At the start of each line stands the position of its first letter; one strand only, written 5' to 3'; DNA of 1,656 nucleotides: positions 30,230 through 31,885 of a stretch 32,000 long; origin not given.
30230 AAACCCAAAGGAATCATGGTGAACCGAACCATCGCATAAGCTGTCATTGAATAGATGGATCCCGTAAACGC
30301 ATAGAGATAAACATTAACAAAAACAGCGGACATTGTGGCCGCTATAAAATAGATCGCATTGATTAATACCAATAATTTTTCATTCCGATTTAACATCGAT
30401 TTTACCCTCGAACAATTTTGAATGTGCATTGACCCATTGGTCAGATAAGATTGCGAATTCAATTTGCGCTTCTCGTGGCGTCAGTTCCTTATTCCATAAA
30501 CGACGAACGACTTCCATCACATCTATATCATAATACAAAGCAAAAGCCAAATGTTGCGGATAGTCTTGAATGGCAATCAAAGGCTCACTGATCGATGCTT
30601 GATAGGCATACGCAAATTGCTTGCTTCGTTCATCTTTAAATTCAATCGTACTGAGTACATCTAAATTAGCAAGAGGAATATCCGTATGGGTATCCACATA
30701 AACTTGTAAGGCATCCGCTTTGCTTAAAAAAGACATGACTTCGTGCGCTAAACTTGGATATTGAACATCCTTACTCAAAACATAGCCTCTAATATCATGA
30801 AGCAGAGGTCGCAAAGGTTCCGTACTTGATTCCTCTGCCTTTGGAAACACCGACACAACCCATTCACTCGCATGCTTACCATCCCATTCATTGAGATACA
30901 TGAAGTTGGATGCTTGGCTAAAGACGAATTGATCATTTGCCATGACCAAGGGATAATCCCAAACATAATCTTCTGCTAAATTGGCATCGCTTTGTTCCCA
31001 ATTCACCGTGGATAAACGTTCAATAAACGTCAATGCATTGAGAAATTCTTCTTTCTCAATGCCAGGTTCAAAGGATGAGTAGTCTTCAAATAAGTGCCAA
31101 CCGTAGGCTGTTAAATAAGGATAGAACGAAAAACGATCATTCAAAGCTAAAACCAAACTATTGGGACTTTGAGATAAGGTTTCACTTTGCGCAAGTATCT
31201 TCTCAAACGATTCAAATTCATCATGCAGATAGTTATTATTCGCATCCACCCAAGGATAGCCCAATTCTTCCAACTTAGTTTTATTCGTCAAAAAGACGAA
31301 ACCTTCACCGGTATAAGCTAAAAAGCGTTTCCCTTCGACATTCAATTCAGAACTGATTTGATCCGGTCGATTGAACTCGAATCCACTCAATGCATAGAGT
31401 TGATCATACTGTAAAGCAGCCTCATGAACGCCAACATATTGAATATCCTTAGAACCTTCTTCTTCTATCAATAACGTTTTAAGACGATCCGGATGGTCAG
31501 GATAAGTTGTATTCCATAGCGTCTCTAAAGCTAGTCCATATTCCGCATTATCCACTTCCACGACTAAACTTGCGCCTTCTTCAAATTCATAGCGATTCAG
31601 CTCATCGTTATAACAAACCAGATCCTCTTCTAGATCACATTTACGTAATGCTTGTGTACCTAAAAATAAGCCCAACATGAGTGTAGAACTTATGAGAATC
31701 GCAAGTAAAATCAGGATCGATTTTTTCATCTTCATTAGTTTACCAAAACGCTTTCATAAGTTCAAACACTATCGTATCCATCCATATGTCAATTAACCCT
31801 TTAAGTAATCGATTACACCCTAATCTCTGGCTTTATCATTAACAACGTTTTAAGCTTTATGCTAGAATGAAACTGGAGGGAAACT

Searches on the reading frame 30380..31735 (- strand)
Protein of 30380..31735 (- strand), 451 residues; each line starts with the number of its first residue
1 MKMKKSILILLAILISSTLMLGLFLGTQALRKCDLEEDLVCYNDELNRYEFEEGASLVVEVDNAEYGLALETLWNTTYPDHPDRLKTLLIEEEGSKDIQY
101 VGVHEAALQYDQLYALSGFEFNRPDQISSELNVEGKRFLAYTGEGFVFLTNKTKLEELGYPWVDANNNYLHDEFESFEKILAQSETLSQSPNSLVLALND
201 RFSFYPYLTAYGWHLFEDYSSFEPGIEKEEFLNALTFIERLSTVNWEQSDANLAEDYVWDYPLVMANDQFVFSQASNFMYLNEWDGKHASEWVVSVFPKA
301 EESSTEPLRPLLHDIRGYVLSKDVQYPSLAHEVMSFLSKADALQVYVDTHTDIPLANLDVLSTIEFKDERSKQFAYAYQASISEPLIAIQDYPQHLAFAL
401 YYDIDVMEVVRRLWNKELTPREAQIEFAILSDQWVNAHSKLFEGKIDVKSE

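Call 39: search_protein_families(library=pfam, proteins=[window:30380-31735:-], max_evalue=0.001)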
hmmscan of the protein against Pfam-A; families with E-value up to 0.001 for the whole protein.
window:30380-31735:- (451 aa): 0 families

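Call 71: find_encoding_contigs(protein=window:30380-31735:-, flank=10000, max_places=3)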
Protein window:30380-31735:- (451 aa): 1 contig read that carries it; 1 place shown.
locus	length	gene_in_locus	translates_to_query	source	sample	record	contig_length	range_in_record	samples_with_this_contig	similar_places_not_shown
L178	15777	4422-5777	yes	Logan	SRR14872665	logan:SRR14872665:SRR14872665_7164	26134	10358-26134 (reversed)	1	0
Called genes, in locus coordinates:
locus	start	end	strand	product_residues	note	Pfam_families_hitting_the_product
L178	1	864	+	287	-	?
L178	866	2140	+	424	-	PF00128:Alpha-amylase, PF14701:hDGE_amylase, PF18612:Bac_A_amyl_C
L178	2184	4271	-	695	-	PF00128:Alpha-amylase (faint)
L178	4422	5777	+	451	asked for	-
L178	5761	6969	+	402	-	PF07690:MFS_1 (weak)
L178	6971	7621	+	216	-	PF03167:UDG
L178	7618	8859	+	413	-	PF08245:Mur_ligase_M, PF02875:Mur_ligase_C, PF27239:FOL3_C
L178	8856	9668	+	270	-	PF07155:ECF-ribofla_trS (weak), PF12822:ECF_trnsprt (weak)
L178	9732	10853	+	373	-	PF00483:NTP_transferase, PF25084:LbH_EIF2B, PF25087:GMPPB_C, PF24894:Hexapep_GlmU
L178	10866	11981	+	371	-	PF00483:NTP_transferase, PF25247:LbH_GLGC (faint), PF24894:Hexapep_GlmU, PF25084:LbH_EIF2B (weak), PF25087:GMPPB_C (faint)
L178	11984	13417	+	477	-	PF08323:Glyco_transf_5, PF13439:Glyco_transf_4 (weak), PF00534:Glycos_transf_1, PF13692:Glyco_trans_1_4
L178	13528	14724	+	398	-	PF00162:PGK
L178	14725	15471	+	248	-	PF00121:TIM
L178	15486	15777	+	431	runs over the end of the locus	PF03952:Enolase_N, PF00113:Enolase_C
